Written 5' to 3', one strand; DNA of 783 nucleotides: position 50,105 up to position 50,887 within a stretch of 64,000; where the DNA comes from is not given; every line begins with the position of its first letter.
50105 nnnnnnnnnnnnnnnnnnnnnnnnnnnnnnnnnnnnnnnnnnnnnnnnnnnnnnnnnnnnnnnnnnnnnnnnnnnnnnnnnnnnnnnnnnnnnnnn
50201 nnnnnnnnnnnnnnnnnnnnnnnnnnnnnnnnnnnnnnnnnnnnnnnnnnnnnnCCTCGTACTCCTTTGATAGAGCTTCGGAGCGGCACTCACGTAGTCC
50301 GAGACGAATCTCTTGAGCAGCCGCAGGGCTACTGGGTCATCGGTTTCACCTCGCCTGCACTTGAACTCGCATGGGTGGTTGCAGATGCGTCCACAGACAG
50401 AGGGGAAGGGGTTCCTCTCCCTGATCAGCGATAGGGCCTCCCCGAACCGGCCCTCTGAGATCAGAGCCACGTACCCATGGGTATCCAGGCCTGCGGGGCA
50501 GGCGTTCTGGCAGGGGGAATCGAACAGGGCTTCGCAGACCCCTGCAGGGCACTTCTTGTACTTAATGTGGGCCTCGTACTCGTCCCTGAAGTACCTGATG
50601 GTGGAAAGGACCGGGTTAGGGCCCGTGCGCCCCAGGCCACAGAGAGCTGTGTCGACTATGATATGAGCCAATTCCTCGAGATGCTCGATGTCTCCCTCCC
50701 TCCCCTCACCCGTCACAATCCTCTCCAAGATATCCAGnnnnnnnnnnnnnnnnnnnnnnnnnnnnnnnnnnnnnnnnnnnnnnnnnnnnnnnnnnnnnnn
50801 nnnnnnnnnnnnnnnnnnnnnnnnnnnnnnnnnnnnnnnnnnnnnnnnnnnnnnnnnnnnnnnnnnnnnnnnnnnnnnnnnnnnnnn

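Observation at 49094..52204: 1036-aa four-module fusion: thioredoxin-like [2Fe-2S] + NuoF + ferredoxin + GltD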

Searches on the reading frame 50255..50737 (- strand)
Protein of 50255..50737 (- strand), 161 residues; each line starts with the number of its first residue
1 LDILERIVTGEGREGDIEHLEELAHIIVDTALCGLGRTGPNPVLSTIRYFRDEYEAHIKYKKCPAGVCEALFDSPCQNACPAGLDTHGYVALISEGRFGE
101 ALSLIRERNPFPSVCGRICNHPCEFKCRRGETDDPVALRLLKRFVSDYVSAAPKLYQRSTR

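Call 46: search_protein_representatives(protein=window:50255-50737:-)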
Query: 161 residues. Proteins with E-value up to 0.001 (for the whole library): 9311; up to 1e-10: 3916; up to 1e-30: 114. The best 150 are listed.
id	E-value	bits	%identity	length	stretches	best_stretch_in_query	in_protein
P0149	2.9e-60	218.9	65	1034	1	1-148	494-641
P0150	9.4e-60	217.2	62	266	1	4-156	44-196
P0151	5.2e-55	201.8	61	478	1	1-152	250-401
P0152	6.9e-55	201.4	62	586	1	1-148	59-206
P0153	8.2e-54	197.9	59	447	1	1-154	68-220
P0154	2.0e-53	196.6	62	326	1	1-146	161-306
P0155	1.1e-52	194.2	58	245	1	4-149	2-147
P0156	3.3e-52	192.6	58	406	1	1-150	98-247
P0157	3.1e-51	189.5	59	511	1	2-147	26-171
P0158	3.2e-50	186.2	62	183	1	1-136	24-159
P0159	3.4e-50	186.1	57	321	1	1-148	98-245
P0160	5.6e-50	185.4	55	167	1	2-150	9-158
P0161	2.3e-48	180.2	59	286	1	12-148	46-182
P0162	3.7e-48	179.5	52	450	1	2-149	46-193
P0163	1.1e-47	178.0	54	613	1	2-150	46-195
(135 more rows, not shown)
